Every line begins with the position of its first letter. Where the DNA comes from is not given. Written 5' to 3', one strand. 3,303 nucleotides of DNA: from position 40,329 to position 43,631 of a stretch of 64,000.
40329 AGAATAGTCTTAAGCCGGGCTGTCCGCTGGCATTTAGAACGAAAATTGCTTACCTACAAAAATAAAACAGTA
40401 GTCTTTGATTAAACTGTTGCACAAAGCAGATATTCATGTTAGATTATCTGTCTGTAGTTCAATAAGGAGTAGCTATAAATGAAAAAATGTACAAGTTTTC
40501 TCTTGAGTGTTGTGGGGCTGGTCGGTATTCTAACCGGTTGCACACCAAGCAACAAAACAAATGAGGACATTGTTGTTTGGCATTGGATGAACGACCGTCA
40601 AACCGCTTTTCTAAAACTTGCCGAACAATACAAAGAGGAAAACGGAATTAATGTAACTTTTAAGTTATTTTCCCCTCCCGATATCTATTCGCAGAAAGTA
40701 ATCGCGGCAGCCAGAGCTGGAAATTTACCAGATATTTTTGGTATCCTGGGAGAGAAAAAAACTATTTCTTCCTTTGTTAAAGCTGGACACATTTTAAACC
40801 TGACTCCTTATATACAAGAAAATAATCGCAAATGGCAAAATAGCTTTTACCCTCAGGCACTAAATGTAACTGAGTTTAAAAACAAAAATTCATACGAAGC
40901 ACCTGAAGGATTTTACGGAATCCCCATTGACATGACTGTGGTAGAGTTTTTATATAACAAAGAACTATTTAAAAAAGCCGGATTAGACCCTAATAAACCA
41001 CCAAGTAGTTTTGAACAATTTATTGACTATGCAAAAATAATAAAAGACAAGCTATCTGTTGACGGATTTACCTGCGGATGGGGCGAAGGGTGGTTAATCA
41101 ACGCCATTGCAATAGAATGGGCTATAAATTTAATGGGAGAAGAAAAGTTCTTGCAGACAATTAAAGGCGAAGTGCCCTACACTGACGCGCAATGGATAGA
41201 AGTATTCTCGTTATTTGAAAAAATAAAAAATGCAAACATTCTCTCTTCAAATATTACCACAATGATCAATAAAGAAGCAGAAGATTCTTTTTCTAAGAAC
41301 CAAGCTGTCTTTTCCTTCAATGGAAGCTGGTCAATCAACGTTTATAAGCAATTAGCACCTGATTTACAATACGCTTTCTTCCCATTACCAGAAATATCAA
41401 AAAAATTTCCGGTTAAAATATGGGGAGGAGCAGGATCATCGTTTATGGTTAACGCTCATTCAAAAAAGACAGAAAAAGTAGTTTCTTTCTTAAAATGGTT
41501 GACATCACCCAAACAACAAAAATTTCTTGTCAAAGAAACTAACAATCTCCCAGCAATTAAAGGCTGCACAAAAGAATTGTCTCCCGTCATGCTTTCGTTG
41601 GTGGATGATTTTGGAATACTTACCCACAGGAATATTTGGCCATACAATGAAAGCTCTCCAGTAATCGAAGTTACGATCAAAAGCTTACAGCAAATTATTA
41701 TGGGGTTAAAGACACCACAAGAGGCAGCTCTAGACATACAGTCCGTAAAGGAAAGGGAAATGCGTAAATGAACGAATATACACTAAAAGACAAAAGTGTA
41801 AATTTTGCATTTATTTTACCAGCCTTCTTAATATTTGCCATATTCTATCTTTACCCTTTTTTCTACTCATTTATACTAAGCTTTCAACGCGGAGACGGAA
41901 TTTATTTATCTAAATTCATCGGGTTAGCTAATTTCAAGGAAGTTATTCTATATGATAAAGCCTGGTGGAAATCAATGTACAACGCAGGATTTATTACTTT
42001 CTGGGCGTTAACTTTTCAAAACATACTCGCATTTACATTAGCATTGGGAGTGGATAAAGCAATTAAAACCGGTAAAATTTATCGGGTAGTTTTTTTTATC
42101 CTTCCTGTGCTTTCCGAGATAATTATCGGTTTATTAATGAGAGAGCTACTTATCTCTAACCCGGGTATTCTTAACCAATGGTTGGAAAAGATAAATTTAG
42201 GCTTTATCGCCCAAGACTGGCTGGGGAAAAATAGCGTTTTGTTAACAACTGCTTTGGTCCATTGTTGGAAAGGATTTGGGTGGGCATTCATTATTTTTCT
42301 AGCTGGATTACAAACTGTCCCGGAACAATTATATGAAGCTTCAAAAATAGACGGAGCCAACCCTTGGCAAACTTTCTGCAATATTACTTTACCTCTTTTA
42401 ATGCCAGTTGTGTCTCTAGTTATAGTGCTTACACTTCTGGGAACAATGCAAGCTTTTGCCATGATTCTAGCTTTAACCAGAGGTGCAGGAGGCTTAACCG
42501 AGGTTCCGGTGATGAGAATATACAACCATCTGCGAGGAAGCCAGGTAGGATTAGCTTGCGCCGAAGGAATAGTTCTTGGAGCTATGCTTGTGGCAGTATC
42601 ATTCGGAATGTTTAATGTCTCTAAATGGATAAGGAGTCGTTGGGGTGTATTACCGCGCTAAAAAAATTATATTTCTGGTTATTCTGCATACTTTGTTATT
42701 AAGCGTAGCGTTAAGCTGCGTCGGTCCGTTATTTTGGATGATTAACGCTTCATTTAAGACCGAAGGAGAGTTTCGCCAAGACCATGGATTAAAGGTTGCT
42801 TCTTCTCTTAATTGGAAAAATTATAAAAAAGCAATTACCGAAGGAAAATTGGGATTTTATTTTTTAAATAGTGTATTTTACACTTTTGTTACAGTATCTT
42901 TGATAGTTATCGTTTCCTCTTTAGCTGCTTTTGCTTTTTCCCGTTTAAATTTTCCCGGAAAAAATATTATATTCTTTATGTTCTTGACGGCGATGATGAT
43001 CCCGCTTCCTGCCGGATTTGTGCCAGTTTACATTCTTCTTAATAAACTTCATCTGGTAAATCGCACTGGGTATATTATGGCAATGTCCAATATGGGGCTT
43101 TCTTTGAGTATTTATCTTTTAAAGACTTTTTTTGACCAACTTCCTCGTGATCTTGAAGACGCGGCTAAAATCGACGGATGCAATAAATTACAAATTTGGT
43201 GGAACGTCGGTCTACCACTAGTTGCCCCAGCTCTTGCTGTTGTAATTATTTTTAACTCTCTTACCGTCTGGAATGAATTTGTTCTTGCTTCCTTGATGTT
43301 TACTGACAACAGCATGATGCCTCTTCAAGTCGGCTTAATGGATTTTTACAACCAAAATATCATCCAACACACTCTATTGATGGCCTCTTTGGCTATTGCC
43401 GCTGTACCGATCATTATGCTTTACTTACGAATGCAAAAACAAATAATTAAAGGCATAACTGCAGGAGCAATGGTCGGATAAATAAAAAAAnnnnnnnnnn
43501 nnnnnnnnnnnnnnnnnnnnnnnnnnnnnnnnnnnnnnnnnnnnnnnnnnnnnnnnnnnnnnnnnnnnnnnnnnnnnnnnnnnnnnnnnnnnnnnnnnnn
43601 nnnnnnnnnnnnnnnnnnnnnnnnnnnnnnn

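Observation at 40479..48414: Glycan-uptake locus: sugar ABC importer without an ATPase, two GH2-TIM-like paralogues and a tandem CBM-like protein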

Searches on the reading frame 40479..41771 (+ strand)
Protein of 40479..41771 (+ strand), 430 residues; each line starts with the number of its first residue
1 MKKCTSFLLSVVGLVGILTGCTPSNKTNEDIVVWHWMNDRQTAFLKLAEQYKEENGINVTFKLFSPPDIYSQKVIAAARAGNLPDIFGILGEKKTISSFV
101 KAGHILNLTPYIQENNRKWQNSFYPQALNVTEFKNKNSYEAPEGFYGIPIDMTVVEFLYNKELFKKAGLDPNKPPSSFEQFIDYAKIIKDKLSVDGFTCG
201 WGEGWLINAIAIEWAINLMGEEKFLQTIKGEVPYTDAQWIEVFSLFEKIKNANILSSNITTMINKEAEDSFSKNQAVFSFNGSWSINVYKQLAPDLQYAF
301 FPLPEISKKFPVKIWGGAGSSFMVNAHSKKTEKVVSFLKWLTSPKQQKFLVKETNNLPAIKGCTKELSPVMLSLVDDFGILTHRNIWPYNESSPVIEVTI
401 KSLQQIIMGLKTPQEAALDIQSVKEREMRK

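Call 4: search_protein_families(library=pfam, proteins=[window:40479-41771:+], max_evalue=0.1)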
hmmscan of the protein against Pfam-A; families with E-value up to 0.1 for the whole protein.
window:40479-41771:+ (430 aa): 3 families
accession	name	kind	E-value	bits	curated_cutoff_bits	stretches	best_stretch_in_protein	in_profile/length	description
PF01547.30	SBP_bac_1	-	2.3e-32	113.7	26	1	39-348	6-307/307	Bacterial extracellular solute-binding protein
PF13416.11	SBP_bac_8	-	1.2e-30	107.7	27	1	46-364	1-266/279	Bacterial extracellular solute-binding protein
PF13531.11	SBP_bac_11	-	0.029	14.6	25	0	42-111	11-76/227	Bacterial extracellular solute-binding protein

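Call 5: search_protein_families(library=ncbifam, proteins=[window:40479-41771:+], max_evalue=0.1)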
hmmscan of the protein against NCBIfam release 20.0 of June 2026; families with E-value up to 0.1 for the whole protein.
window:40479-41771:+ (430 aa): 3 families
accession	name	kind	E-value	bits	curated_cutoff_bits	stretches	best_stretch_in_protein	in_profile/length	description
TIGR03851.1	chitin_NgcE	equivalog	5.2e-16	58.6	399.65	1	53-366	64-376/450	N-acetylglucosamine/diacetylchitobiose ABC transporter substrate-binding protein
NF008211.0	PRK10974.1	equivalog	6.8e-14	51.3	411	1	25-361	23-353/439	sn-glycerol-3-phosphate ABC transporter substrate-binding protein UgpB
NF053763.1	ABCarbgalBndGanS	equivalog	1.2e-07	30.9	700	1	24-364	34-349/420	galactooligosaccharide ABC transporter substrate-binding protein GanS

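Call 45: search_solved_structures(query=window:40479-41771:+, max_evalue=0.001)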
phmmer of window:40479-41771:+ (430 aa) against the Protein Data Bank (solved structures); distinct sequences matched with E-value up to 0.001: 57.
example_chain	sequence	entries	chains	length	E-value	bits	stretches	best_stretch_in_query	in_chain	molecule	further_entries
7eho_A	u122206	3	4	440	2.2e-22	82.7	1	51-425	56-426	Chitin oligosaccharide binding protein NagB2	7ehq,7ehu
7ehp_A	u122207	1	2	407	6.4e-21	77.9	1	72-425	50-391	chitin oligosaccahride binding protein NagB1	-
4r9f_A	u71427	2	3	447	1.7e-19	73.2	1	13-356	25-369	MBP1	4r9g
6rjy_A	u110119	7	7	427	3.2e-19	72.3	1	37-359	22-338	Arabino-oligosaccharids-binding protein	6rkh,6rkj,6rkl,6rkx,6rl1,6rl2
3zkk_A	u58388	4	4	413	1.8e-17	66.5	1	19-363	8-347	XOS BINDING PROTEIN | PUTATIVE SUGAR TRANSPORTER SOLUTE-BINDING PROTEIN | SUGAR TRANSPORTER SOLUTE-BINDING PROTEIN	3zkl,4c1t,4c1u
9xor_A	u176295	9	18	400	3e-17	65.8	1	144-364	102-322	maltose-binding protein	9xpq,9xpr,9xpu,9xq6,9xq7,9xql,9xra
4g68_A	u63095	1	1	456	1.8e-15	60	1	30-360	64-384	ABC transporter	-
4g68_B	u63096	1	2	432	2.2e-15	59.7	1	30-360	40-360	ABC transporter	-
5ysb_A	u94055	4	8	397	5.8e-14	55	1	31-360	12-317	Lin1841 protein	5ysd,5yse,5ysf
4zza_A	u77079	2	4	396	1.7e-13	53.5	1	129-349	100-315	Sugar binding protein of ABC transporter system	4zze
4zs9_A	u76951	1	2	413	1.9e-13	53.3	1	129-349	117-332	Sugar binding protein of ABC transporter system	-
6dtu_A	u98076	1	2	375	1.3e-12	50.6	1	36-350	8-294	maltose-binding protein MalE1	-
2gha_A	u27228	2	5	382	1.4e-12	50.5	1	36-350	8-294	maltose ABC transporter, periplasmic maltose-binding protein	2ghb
4qrz_A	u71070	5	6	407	2.4e-12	49.7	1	28-198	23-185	ABC-TYPE SUGAR TRANSPORTER | ABC transporter, substrate binding protein (Sugar)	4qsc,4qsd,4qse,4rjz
5ci5_A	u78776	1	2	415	2.7e-12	49.5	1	46-417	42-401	Extracellular solute-binding protein family 1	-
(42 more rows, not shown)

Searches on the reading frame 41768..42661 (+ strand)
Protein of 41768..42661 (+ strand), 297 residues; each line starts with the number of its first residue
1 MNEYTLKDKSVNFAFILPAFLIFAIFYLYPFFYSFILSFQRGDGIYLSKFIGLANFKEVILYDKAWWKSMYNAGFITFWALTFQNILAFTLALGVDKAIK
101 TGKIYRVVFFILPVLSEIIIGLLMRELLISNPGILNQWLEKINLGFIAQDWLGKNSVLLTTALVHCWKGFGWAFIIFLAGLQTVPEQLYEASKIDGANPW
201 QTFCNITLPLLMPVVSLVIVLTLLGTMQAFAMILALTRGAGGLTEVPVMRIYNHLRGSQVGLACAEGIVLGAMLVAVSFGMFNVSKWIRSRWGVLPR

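Call 4: search_protein_families(library=pfam, proteins=[window:41768-42661:+], max_evalue=0.1)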
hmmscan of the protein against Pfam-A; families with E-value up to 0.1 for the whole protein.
window:41768-42661:+ (297 aa): 2 families
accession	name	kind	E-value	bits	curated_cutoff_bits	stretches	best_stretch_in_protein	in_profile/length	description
PF00528.27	BPD_transp_1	-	1.4e-14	54.7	26.4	1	100-283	15-177/184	Binding-protein-dependent transport system inner membrane component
PF08122.17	NDUF_B12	-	0.085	13.1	22.7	0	163-179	22-38/55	NADH-ubiquinone oxidoreductase B12 subunit family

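Call 5: search_protein_families(library=ncbifam, proteins=[window:41768-42661:+], max_evalue=0.1)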
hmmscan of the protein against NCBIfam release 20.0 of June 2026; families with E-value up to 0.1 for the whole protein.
window:41768-42661:+ (297 aa): 21 families
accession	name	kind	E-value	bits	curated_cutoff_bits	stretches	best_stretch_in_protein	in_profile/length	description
NF007852.0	PRK10561.1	equivalog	2.8e-22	79.9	335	1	8-270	10-273/295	sn-glycerol-3-phosphate ABC transporter permease UgpA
NF008232.0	PRK10999.1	equivalog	9.9e-17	60.8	392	1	50-240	264-457/520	maltose ABC transporter permease MalF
TIGR03262.1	PhnU2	equivalog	3.3e-16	59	593.25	1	13-291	4-259/546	putative 2-aminoethylphosphonate ABC transporter permease subunit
NF040931.1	ABC_arch_GlcT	equivalog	9.6e-14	51.7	360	1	16-289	2-277/278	glucose ABC transporter permease GlcT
TIGR01581.1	Mo_ABC_porter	hypoth_equivalog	1.6e-09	37.6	210.3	1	64-274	21-219/225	ABC transporter permease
NF008231.0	PRK10998.1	equivalog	2.2e-09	37.3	261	1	181-277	181-276/296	maltose ABC transporter permease MalG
NF011624.0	PRK15050.1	equivalog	6.2e-08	32.1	247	1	10-291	22-288/297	2-aminoethylphosphonate ABC transporter permease subunit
NF007044.0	PRK09497.1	equivalog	1.2e-07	31.5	348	1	22-279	18-269/285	spermidine/putrescine ABC transporter permease PotB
TIGR03226.1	PhnU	equivalog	4.9e-07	29.5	283.45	1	118-292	142-307/311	2-aminoethylphosphonate ABC transporter permease subunit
NF040932.1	ABC_arch_GlcU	equivalog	5.5e-07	29.5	340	1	181-239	156-214/272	glucose ABC transporter permease GlcU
NF008196.0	PRK10952.1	equivalog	4.6e-06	25.7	439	1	178-269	228-315/356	glycine betaine/L-proline ABC transporter permease ProW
TIGR02141.1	modB_ABC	equivalog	8e-06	25.6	182.6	1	80-287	10-204/208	molybdate ABC transporter permease subunit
TIGR00969.1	3a0106s02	subfamily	9.9e-06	25.2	240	1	76-276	69-261/272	sulfate ABC transporter permease subunit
NF006939.0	PRK09421.1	equivalog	2.5e-05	23.8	262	1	78-289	24-221/230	molybdate ABC transporter permease subunit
TIGR03255.1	PhnV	equivalog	0.00012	21.8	358.7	1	172-276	155-257/270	2-aminoethylphosphonate ABC transport system, membrane component PhnV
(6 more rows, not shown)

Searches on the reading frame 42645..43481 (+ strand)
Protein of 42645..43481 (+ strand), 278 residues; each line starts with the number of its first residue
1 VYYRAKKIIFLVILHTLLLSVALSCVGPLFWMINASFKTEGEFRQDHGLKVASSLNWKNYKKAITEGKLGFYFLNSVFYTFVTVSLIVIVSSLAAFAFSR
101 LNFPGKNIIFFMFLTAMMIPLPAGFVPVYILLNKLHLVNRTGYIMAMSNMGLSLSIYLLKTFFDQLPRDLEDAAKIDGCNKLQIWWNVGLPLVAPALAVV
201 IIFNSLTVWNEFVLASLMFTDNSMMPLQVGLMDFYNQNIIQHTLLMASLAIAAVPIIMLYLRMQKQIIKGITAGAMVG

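Call 4: search_protein_families(library=pfam, proteins=[window:42645-43481:+], max_evalue=0.1)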
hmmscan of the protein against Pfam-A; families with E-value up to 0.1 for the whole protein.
window:42645-43481:+ (278 aa): 2 families
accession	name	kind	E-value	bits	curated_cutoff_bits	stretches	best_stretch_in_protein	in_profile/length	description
PF00528.27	BPD_transp_1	-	1.1e-16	61.5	26.4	1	88-270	2-181/184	Binding-protein-dependent transport system inner membrane component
PF05933.18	Fun_ATP-synt_8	-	0.014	16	26.1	1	71-92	7-28/48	Fungal ATP synthase protein 8 (A6L)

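Call 5: search_protein_families(library=ncbifam, proteins=[window:42645-43481:+], max_evalue=0.1)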
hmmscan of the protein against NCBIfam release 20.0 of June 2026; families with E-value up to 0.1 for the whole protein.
window:42645-43481:+ (278 aa): 15 families
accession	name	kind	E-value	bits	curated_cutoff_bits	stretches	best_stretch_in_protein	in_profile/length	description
NF008231.0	PRK10998.1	equivalog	8e-31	107.7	261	1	14-276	16-294/296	maltose ABC transporter permease MalG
NF040932.1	ABC_arch_GlcU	equivalog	1.5e-23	83.8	340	1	16-273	7-266/272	glucose ABC transporter permease GlcU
NF008210.0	PRK10973.1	equivalog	1.4e-21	77.4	297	1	14-272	12-277/281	sn-glycerol-3-phosphate ABC transporter permease UgpE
TIGR01581.1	Mo_ABC_porter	hypoth_equivalog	4e-10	39.6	210.3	1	54-254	4-216/225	ABC transporter permease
TIGR02139.1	permease_CysT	equivalog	2.2e-07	30.7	246.1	1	52-200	31-192/265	sulfate ABC transporter permease subunit CysT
NF007047.0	PRK09500.1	equivalog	4.5e-07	29.7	326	1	28-229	21-218/257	spermidine/putrescine ABC transporter permease PotC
TIGR00969.1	3a0106s02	subfamily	6.4e-07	29.1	240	1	53-262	43-266/272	sulfate ABC transporter permease subunit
NF040839.1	tungstate_WtpB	equivalog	3.8e-05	23.5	340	1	56-212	29-197/251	tungstate ABC transporter permease WtpB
TIGR02141.1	modB_ABC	equivalog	5e-05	23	182.6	1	78-260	5-203/208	molybdate ABC transporter permease subunit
NF008208.0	PRK10971.1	equivalog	0.0001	21.9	415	1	53-214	40-214/277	sulfate/thiosulfate ABC transporter permease CysT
NF006939.0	PRK09421.1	equivalog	0.00015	21.2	262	1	90-212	29-165/230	molybdate ABC transporter permease subunit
TIGR02140.1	permease_CysW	equivalog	0.00032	20.3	329.1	1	74-262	50-252/261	sulfate ABC transporter permease subunit CysW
NF008232.0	PRK10999.1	equivalog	0.00068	18.5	392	1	154-218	389-453/520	maltose ABC transporter permease MalF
NF011624.0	PRK15050.1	equivalog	0.0032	16.6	247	1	162-258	183-274/297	2-aminoethylphosphonate ABC transporter permease subunit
TIGR03226.1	PhnU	equivalog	0.011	15.1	283.45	1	142-258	181-292/311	2-aminoethylphosphonate ABC transporter permease subunit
